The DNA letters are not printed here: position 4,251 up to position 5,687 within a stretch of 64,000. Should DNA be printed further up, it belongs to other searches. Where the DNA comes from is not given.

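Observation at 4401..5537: Sigma54-type activator with altered GAFTGA and Walker B and no recognisable sensor domain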

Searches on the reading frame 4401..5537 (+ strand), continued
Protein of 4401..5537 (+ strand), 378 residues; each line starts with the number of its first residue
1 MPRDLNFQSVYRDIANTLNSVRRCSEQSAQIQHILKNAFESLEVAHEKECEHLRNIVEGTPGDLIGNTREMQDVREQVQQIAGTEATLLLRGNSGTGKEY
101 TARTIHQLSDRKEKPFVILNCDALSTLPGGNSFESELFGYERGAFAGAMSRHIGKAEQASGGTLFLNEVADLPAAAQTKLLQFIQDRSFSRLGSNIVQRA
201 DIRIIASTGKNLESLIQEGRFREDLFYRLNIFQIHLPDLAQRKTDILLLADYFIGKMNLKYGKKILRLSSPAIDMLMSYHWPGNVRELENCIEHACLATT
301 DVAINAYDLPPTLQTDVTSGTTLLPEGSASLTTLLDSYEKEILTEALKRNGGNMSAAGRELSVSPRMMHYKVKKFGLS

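Call 6: find_homologous_proteins(query=window:4401-5534:+, max_evalue=1e-30)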
Query window:4401-5534:+ (378 aa): 8000 proteins with E <= 1e-30 among 8000 candidates; the best 120 are listed.
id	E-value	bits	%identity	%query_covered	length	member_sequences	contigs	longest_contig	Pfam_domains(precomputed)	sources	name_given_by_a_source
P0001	6.8e-243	823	98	100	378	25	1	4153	PF00158.33,PF25601.2,PF02954.26,PF14532.13,PF07728.21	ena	-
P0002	1.4e-181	621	75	98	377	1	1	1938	PF00158.33,PF25601.2,PF02954.26,PF14532.13,PF07728.21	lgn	-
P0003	4.9e-178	610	74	98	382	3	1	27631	PF00158.33,PF25601.2,PF02954.26,PF14532.13,PF07728.21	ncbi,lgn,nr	ncbi:MAG: sigma-54 dependent transcriptional regulator [Fibrobacter sp.]|nr:sigma-54 dependent trans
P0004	1.8e-177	608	73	98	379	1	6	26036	PF00158.33,PF25601.2,PF02954.26,PF14532.13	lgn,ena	-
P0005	2.4e-177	608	72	98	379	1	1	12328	PF00158.33,PF25601.2,PF02954.26,PF14532.13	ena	-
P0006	2.4e-177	608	72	98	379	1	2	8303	PF00158.33,PF25601.2,PF02954.26,PF14532.13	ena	-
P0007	3.3e-177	607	72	98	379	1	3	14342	PF00158.33,PF25601.2,PF02954.26,PF14532.13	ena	-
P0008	6.2e-177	606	72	98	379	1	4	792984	PF00158.33,PF25601.2,PF02954.26,PF14532.13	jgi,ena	jgi:Nif-specific regulatory protein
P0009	6.2e-177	606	72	98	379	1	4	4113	PF00158.33,PF25601.2,PF02954.26,PF14532.13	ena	-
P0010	6.4e-177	606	72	98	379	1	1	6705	PF00158.33,PF25601.2,PF02954.26,PF14532.13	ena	-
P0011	2.2e-176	604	72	98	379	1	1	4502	PF00158.33,PF25601.2,PF02954.26,PF14532.13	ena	-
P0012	2.3e-176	604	72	98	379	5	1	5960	PF00158.33,PF25601.2,PF02954.26,PF14532.13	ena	-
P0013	3.2e-176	604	72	98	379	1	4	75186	PF00158.33,PF25601.2,PF02954.26,PF14532.13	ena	-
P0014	4.4e-176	603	72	98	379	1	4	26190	PF00158.33,PF25601.2,PF02954.26,PF14532.13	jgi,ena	-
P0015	4.5e-176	603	72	98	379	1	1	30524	PF00158.33,PF25601.2,PF02954.26,PF14532.13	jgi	-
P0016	1.6e-175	602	72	98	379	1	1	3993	PF00158.33,PF25601.2,PF02954.26,PF14532.13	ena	-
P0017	7.8e-175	599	72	98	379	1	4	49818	PF00158.33,PF25601.2,PF02954.26,PF14532.13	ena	-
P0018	9.8e-175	599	72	98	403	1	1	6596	PF00158.33,PF25601.2,PF02954.26,PF14532.13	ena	-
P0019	1.1e-174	599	72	98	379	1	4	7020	PF00158.33,PF25601.2,PF02954.26,PF14532.13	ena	-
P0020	3.7e-174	597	71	98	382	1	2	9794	PF00158.33,PF25601.2,PF02954.26,PF14532.13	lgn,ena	-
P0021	6.6e-174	596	72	98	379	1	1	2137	PF00158.33,PF25601.2,PF02954.26,PF14532.13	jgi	jgi:Nif-specific regulatory protein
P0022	7.4e-174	596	71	98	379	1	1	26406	PF00158.33,PF25601.2,PF02954.26,PF14532.13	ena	-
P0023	7.7e-174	596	72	98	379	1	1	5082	PF00158.33,PF25601.2,PF02954.26,PF14532.13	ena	-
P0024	9.6e-174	596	71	98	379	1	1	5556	PF00158.33,PF25601.2,PF02954.26,PF14532.13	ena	-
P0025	1.4e-173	595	71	98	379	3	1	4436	PF00158.33,PF25601.2,PF02954.26,PF14532.13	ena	-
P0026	1.4e-173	595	71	98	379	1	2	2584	PF00158.33,PF25601.2,PF02954.26,PF14532.13,PF07728.21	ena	-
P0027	2.1e-173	595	71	98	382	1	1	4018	PF00158.33,PF25601.2,PF02954.26,PF00004.36,PF14532.13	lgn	-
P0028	2.5e-173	594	71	98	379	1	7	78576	PF00158.33,PF25601.2,PF02954.26,PF14532.13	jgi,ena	-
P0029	2.5e-173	594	71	98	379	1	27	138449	PF00158.33,PF25601.2,PF02954.26,PF14532.13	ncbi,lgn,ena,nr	ncbi:MAG: sigma-54-dependent Fis family transcriptional regulator [Fibrobacter sp.]|nr:sigma-54-depe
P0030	3.4e-173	594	71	98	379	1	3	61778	PF00158.33,PF25601.2,PF02954.26,PF14532.13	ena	-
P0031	3.6e-173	594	72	98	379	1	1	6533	PF00158.33,PF25601.2,PF02954.26,PF14532.13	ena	-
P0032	4.1e-173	594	71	98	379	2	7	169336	PF00158.33,PF25601.2,PF02954.26,PF14532.13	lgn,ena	-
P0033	4.9e-173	593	72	98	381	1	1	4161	PF00158.33,PF25601.2,PF02954.26,PF00004.36,PF14532.13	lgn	-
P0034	5.1e-173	593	75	93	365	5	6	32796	PF00158.33,PF25601.2,PF02954.26,PF14532.13,PF07728.21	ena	-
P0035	6.5e-173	593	71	98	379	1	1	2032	PF00158.33,PF25601.2,PF02954.26,PF14532.13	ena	-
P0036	7.1e-173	593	71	98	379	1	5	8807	PF00158.33,PF25601.2,PF02954.26,PF14532.13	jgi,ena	-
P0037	7.4e-173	593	70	98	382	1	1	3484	PF00158.33,PF25601.2,PF02954.26,PF00004.36,PF14532.13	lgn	-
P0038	1.1e-172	592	75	93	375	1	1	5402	PF00158.33,PF25601.2,PF02954.26,PF14532.13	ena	-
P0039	1.2e-172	592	71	98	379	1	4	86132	PF00158.33,PF25601.2,PF02954.26,PF14532.13,PF07728.21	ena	-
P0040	1.3e-172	592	75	93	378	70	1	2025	PF00158.33,PF25601.2,PF02954.26,PF14532.13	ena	-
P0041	1.4e-172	592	71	98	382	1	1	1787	PF00158.33,PF25601.2,PF02954.26,PF14532.13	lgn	-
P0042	1.5e-172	592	71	97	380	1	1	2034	PF00158.33,PF25601.2,PF02954.26,PF00004.36,PF14532.13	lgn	-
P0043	1.8e-172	592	72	98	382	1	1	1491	PF00158.33,PF25601.2,PF02954.26,PF14532.13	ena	-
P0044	1.8e-172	591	71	98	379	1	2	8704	PF00158.33,PF25601.2,PF02954.26,PF14532.13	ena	-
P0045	1.9e-172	591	75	93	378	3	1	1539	PF00158.33,PF25601.2,PF02954.26,PF14532.13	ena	-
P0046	2.2e-172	591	75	93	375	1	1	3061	PF00158.33,PF25601.2,PF02954.26,PF14532.13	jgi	jgi:Nif-specific regulatory protein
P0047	2.7e-172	591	72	97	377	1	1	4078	PF00158.33,PF25601.2,PF02954.26,PF00004.36,PF14532.13,PF07728.21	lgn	-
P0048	3.4e-172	591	71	98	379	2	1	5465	PF00158.33,PF25601.2,PF14532.13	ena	-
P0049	3.5e-172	591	75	93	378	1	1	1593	PF00158.33,PF25601.2,PF02954.26,PF14532.13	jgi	jgi:Nif-specific regulatory protein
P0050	3.6e-172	590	70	98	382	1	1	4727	PF00158.33,PF25601.2,PF02954.26,PF00004.36,PF14532.13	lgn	-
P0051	4.5e-172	590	75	93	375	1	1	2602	PF00158.33,PF25601.2,PF02954.26,PF14532.13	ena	-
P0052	4.6e-172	590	70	98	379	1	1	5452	PF00158.33,PF25601.2,PF02954.26,PF14532.13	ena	-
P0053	4.9e-172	590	75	93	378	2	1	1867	PF00158.33,PF25601.2,PF02954.26,PF14532.13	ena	-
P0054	5.5e-172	590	71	98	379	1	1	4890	PF00158.33,PF25601.2,PF02954.26,PF14532.13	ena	-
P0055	5.6e-172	590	75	93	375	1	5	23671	PF00158.33,PF25601.2,PF02954.26,PF14532.13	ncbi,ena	-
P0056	5.7e-172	590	75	93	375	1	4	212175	PF00158.33,PF25601.2,PF02954.26,PF14532.13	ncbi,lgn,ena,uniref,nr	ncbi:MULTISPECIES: sigma-54-dependent Fis family transcriptional regulator [unclassified Fibrobacter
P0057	5.7e-172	590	75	93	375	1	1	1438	PF00158.33,PF25601.2,PF02954.26,PF14532.13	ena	-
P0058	5.7e-172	590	75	93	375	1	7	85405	PF00158.33,PF25601.2,PF02954.26,PF14532.13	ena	-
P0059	5.7e-172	590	75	93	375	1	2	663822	PF00158.33,PF25601.2,PF02954.26,PF14532.13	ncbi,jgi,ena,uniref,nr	ncbi:sigma-54 interaction domain-containing protein [Fibrobacter sp. UBA2449]|uniref:sigma-54 intera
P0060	6.1e-172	590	75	93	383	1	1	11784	PF00158.33,PF25601.2,PF02954.26,PF14532.13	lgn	-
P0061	6.6e-172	590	71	98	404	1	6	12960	PF00158.33,PF25601.2,PF02954.26,PF14532.13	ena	-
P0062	7.2e-172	589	71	97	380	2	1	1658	PF00158.33,PF25601.2,PF02954.26,PF00004.36,PF14532.13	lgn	-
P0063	7.5e-172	589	71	98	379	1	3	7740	PF00158.33,PF25601.2,PF02954.26,PF14532.13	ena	-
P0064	9.1e-172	589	71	98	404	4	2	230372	PF00158.33,PF25601.2,PF02954.26,PF14532.13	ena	-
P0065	1.1e-171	589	75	93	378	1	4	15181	PF00158.33,PF25601.2,PF02954.26,PF14532.13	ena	-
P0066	1.4e-171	588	75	93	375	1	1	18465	PF00158.33,PF25601.2,PF02954.26,PF14532.13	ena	-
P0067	2.3e-171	588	71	97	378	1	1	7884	PF00158.33,PF25601.2,PF02954.26,PF14532.13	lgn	-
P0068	2.4e-171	588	70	98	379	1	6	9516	PF00158.33,PF25601.2,PF02954.26,PF14532.13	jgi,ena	jgi:Nif-specific regulatory protein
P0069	3.1e-171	587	71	98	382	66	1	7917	PF00158.33,PF25601.2,PF02954.26,PF14532.13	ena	-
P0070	3.4e-171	587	70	100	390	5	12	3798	PF00158.33,PF25601.2,PF02954.26,PF00004.36,PF14532.13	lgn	-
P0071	4.3e-171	587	71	98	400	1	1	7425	PF00158.33,PF25601.2,PF02954.26,PF14532.13,PF07728.21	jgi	-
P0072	4.5e-171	587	71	98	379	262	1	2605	PF00158.33,PF25601.2,PF02954.26,PF14532.13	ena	-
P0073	4.5e-171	587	70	98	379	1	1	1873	PF00158.33,PF25601.2,PF02954.26,PF14532.13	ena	-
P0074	4.5e-171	587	70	98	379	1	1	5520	PF00158.33,PF25601.2,PF02954.26,PF14532.13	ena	-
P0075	4.5e-171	587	70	98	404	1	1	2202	PF00158.33,PF25601.2,PF02954.26,PF14532.13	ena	-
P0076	6.1e-171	586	70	98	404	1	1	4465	PF00158.33,PF25601.2,PF02954.26,PF14532.13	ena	-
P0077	6.5e-171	586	71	98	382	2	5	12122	PF00158.33,PF25601.2,PF02954.26,PF14532.13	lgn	-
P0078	6.6e-171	586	69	100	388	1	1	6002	PF00158.33,PF07724.21,PF25601.2,PF02954.26,PF14532.13,PF07728.21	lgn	-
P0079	7.6e-171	586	69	100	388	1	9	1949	PF00158.33,PF07724.21,PF25601.2,PF02954.26,PF14532.13,PF07728.21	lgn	-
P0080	8.4e-171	586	71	98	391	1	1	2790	PF00158.33,PF25601.2,PF02954.26,PF14532.13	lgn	-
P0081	8.7e-171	586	75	93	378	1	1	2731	PF00158.33,PF25601.2,PF02954.26,PF14532.13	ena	-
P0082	1.2e-170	585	70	98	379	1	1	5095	PF00158.33,PF25601.2,PF02954.26,PF14532.13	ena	-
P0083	1.5e-170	585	69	100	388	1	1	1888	PF00158.33,PF07724.21,PF25601.2,PF02954.26,PF14532.13,PF07728.21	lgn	-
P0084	1.5e-170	585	69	100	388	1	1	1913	PF00158.33,PF07724.21,PF25601.2,PF02954.26,PF14532.13,PF07728.21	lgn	-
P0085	1.5e-170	585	69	100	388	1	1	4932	PF00158.33,PF25601.2,PF02954.26,PF14532.13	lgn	-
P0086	1.7e-170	585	69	100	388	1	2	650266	PF00158.33,PF25601.2,PF02954.26,PF14532.13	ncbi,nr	ncbi:MAG: sigma-54 dependent transcriptional regulator [Fibrobacter sp.]|nr:sigma-54 dependent trans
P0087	1.8e-170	585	74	93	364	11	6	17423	PF00158.33,PF25601.2,PF02954.26,PF14532.13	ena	-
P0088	1.9e-170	585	75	93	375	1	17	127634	PF00158.33,PF25601.2,PF02954.26,PF14532.13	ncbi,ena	-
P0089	2.0e-170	585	75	93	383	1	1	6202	PF00158.33,PF25601.2,PF02954.26,PF14532.13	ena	-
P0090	2.3e-170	585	70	100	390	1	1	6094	PF00158.33,PF25601.2,PF02954.26,PF00004.36,PF14532.13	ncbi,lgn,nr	ncbi:MAG: sigma-54 dependent transcriptional regulator [Fibrobacter sp.]|nr:sigma-54 dependent trans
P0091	2.6e-170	584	75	93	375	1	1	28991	PF00158.33,PF25601.2,PF02954.26,PF14532.13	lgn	-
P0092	4.4e-170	584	69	100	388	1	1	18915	PF00158.33,PF07724.21,PF25601.2,PF02954.26,PF00004.36,PF14532.13,PF07728.21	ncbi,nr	ncbi:MAG: sigma-54 dependent transcriptional regulator [Fibrobacter sp.]|nr:sigma-54 dependent trans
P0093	4.5e-170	584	70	100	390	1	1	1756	PF00158.33,PF25601.2,PF02954.26,PF14532.13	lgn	-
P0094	5.9e-170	583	68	100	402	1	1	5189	PF00158.33,PF07724.21,PF25601.2,PF02954.26,PF14532.13,PF07728.21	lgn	-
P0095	6.7e-170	583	74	93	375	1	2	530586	PF00158.33,PF25601.2,PF02954.26,PF14532.13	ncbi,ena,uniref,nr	ncbi:sigma-54 interaction domain-containing protein [Fibrobacter sp. UBA3629]|uniref:sigma-54 intera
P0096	8.3e-170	583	71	98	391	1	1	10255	PF00158.33,PF25601.2,PF02954.26,PF14532.13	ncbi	-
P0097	1.1e-169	582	71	98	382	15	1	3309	PF00158.33,PF25601.2,PF02954.26,PF00004.36,PF14532.13,PF07728.21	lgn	-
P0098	1.2e-169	582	69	100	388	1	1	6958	PF00158.33,PF07724.21,PF25601.2,PF02954.26,PF14532.13,PF07728.21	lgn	-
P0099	1.2e-169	582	69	100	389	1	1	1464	PF00158.33,PF07724.21,PF25601.2,PF02954.26,PF00004.36,PF14532.13,PF07728.21,PF01078.28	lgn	-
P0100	1.3e-169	582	75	93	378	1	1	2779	PF00158.33,PF25601.2,PF02954.26,PF14532.13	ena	-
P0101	1.3e-169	582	69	100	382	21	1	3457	PF00158.33,PF25601.2,PF02954.26,PF14532.13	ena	-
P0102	1.4e-169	582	70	98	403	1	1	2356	PF00158.33,PF07724.21,PF25601.2,PF02954.26,PF00004.36,PF14532.13,PF07728.21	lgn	-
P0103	1.5e-169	582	70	98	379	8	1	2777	PF00158.33,PF25601.2,PF02954.26,PF14532.13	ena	-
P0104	1.5e-169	582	71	97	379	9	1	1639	PF00158.33,PF25601.2,PF02954.26,PF14532.13,PF07728.21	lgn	-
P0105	2.1e-169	581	70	98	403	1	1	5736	PF00158.33,PF07724.21,PF25601.2,PF02954.26,PF00004.36,PF14532.13,PF07728.21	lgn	-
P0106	2.2e-169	581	69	100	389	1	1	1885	PF00158.33,PF07724.21,PF25601.2,PF02954.26,PF14532.13,PF07728.21,PF01078.28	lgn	-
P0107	2.8e-169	581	68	100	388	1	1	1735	PF00158.33,PF07724.21,PF25601.2,PF02954.26,PF14532.13,PF07728.21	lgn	-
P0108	3.0e-169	581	69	100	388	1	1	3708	PF00158.33,PF07724.21,PF25601.2,PF02954.26,PF14532.13,PF07728.21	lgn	-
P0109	3.1e-169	581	69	100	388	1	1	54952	PF00158.33,PF07724.21,PF25601.2,PF02954.26,PF14532.13,PF07728.21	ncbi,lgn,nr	ncbi:MAG: sigma-54 dependent transcriptional regulator [Fibrobacter sp.]|nr:sigma-54 dependent trans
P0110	3.8e-169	581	70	97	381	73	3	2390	PF00158.33,PF25601.2,PF02954.26,PF14532.13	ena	-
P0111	4.0e-169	580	70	98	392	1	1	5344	PF00158.33,PF25601.2,PF02954.26,PF14532.13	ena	-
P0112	4.0e-169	580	71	98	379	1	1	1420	PF00158.33,PF25601.2,PF14532.13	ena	-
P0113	5.4e-169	580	70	98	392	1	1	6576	PF00158.33,PF25601.2,PF02954.26,PF14532.13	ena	-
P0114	5.5e-169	580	70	98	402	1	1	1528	PF00158.33,PF07724.21,PF25601.2,PF02954.26,PF14532.13,PF07728.21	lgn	-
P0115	5.5e-169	580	74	93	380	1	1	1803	PF00158.33,PF25601.2,PF02954.26,PF14532.13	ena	-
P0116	5.7e-169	580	69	98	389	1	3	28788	PF00158.33,PF07724.21,PF25601.2,PF02954.26,PF14532.13,PF07728.21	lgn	-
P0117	5.8e-169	580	69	98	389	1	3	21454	PF00158.33,PF07724.21,PF25601.2,PF02954.26,PF14532.13,PF07728.21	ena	-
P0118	7.6e-169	580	70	97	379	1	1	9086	PF00158.33,PF25601.2,PF02954.26,PF14532.13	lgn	-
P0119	8.8e-169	579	69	99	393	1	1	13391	PF00158.33,PF25601.2,PF02954.26,PF14532.13,PF07728.21,PF01078.28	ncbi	-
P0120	1.4e-168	579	70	98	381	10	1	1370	PF00158.33,PF25601.2,PF02954.26,PF14532.13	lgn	-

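Call 14: find_related_loci(query=window:4401-5534:+, collection=genome_contigs, flank=6000)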
Query window:4401-5534:+ (378 aa) in genome_contigs; peptide patterns used: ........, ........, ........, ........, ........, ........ (x = any residue, [..] = any of these).
600 stretches matched a pattern (row limit reached: there are more); 534 encode a relative of the query (tblastn E <= 1e-3); the best 80 are kept; 80 distinct loci.
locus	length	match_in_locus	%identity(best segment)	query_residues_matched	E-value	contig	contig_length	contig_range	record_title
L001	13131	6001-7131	98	1-377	0e+0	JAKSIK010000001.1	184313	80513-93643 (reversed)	MAG: Fibrobacter sp. isolate Horse_feces19 MAG019_1, whole genome shotgun sequence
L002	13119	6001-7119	74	8-377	0e+0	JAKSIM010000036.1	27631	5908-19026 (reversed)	MAG: Fibrobacter sp. isolate Horse_feces21 MAG021_36, whole genome shotgun sequence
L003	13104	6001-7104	71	9-378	0e+0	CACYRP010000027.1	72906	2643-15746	MAG: Fibrobacter succinogenes isolate RUG12208 genome assembly, contig: RUG12208_asm_27, whole genome shotgun sequence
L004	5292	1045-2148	71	9-378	0e+0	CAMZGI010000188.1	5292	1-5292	MAG TPA_asm: uncultured Fibrobacter sp. isolate SRR10912533_bin.48_metaWRAP_v1.3_MAG genome assembly, contig: ERZ1421001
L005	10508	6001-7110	72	8-377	0e+0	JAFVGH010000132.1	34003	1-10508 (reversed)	MAG: Fibrobacter sp. isolate RGIG5144 Sheep_Abomasum-4__c540943, whole genome shotgun sequence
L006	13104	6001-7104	72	9-378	0e+0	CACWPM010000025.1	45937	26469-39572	MAG: Fibrobacter succinogenes isolate RUG10790 genome assembly, contig: RUG10790_asm_25, whole genome shotgun sequence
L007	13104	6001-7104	71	9-378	0e+0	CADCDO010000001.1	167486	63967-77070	MAG: Fibrobacter succinogenes isolate RUG14562 genome assembly, contig: RUG14562_asm_1, whole genome shotgun sequence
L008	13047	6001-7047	75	28-377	0e+0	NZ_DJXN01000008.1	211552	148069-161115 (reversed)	MAG: Fibrobacter sp. UBA7003 UBA7003_contig_1383, whole genome shotgun sequence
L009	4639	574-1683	71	8-377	0e+0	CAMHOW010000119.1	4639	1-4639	MAG: uncultured Fibrobacter sp. isolate SRR11784286_bin.20_metaWRAP_v1.3_MAG genome assembly, contig: ERZ12202890.12657,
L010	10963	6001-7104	70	9-378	0e+0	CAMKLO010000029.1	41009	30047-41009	MAG: uncultured Fibrobacter sp. isolate SRR12081298_bin.88_metaWRAP_v1.3_MAG genome assembly, contig: ERZ12289774.1006,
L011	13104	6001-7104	70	9-378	0e+0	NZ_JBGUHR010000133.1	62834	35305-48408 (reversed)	MAG: Fibrobacter sp. isolate ruminal_MAG_346 ruminal_MAG_346_contig_0133, whole genome shotgun sequence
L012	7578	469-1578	71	8-377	0e+0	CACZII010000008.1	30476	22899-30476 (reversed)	MAG: Fibrobacter succinogenes isolate RUG12637 genome assembly, contig: RUG12637_asm_8, whole genome shotgun sequence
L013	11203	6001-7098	70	12-377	1e-179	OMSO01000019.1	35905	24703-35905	uncultured Fibrobacter sp. isolate RUG831 genome assembly, contig: scaffold_689, whole genome shotgun sequence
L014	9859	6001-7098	70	12-377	2e-179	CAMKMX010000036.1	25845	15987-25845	MAG: uncultured Fibrobacter sp. isolate SRR12081294_bin.20_metaWRAP_v1.3_MAG genome assembly, contig: ERZ12289768.2513,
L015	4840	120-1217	70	12-377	0e+0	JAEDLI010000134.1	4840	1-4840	MAG: Fibrobacter sp. isolate MAG236 NODE_16160_length_4840_cov_5.667503, whole genome shotgun sequence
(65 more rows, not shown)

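Call 30: list_cluster_members(proteins=[P0001])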
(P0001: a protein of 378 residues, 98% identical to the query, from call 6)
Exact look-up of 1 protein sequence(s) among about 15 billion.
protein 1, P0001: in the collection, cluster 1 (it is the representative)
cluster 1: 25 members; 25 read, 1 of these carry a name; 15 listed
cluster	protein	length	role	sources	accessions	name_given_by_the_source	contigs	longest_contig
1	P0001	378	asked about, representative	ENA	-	-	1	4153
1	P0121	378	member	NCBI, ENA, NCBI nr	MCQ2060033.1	MAG: sigma-54 dependent transcriptional regulator [Fibrobacter sp.] | sigma-54 dependent transcriptional regulator [Fibrobacter sp.]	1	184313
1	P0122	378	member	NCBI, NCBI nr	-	-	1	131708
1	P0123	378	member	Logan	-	-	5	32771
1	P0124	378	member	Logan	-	-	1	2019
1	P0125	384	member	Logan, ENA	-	-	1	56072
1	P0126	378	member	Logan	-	-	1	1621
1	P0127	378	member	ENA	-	-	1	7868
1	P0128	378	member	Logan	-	-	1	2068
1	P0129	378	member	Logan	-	-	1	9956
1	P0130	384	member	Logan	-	-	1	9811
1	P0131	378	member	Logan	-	-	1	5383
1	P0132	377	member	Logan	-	-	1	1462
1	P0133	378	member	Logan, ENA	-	-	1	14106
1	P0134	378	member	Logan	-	-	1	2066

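Call 54: find_encoding_contigs(protein=window:4401-5537:+, flank=10000, max_places=3)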
Protein window:4401-5537:+ (378 aa): no gene with exactly this product is on record in the collection.

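Call 55: find_encoding_contigs(protein=P0122, flank=10000, max_places=3)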
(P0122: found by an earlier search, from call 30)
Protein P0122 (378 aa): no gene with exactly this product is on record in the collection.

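Call 61: predict_structure(alignment_id=A1)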
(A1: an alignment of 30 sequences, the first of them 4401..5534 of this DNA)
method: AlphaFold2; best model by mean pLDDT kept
length: 378 residues; sequences in the alignment: 30
mean_pLDDT: 74.5   pTM: 0.51
mean pLDDT of the five models: 74.5, 72.5, 71.1, 69.0, 68.2
residues with pLDDT >= 90: 88; 70-90: 159; 50-70: 77; < 50: 54
segments of 3 or more residues with pLDDT < 50: 1-4, 59-67, 240-245, 300-331
pLDDT, mean of each block of 10 residues (from residue 1): 61 88 86 88 77 57 50 81 88 77 88 91 81 90 79 92 94 92 93 89 93 92 93 75 51 63 59 56 56 58 35 37 37 66 81 82 77 80
secondary structure, 60 per line:
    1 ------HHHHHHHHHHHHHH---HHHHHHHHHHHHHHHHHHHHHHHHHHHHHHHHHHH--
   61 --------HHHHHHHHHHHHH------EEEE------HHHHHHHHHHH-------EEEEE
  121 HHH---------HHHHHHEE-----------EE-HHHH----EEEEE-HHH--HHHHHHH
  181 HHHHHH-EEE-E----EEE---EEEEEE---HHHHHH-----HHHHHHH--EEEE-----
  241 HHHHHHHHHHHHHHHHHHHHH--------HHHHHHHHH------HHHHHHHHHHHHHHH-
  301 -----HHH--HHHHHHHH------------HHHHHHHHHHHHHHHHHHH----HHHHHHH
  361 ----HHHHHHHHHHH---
elements in order: H7-20 H24-58 H69-81 E88-91 H98-108 E116-120 H133-138 H155-158 E163-167 H174-186 E188-190 E197-199 E203-208 H212-217 H223-229 E232-235 H241-261 H270-278 H285-299 H311-318 H331-349 H354-360 H365-375

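Call 70: search_protein_representatives(protein=window:4401-5534:+)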
Query: 378 residues. Proteins with E-value up to 0.001 (for the whole library): 186572; up to 1e-10: 139110; up to 1e-30: 72951. The best 150 are listed.
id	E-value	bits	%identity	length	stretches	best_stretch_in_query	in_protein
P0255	3.1e-115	401.5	41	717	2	58-321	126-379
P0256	1.6e-112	392.6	43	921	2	26-304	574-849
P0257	1.0e-111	390.0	34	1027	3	60-375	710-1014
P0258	3.5e-106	371.8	41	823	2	63-297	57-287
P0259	2.6e-104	365.6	56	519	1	62-377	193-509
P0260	3.1e-104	365.4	37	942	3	67-367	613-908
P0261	4.6e-101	354.9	39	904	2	69-364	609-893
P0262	8.2e-101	354.1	41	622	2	64-313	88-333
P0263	4.2e-100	351.8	40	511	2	51-377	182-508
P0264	1.4e-99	350.1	42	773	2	71-301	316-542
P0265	7.7e-98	344.3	52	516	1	49-377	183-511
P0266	2.6e-96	339.3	39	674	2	73-305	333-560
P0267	3.0e-96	339.1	42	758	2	64-299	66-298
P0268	1.4e-95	336.9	50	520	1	58-376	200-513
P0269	1.8e-94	333.3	46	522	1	27-376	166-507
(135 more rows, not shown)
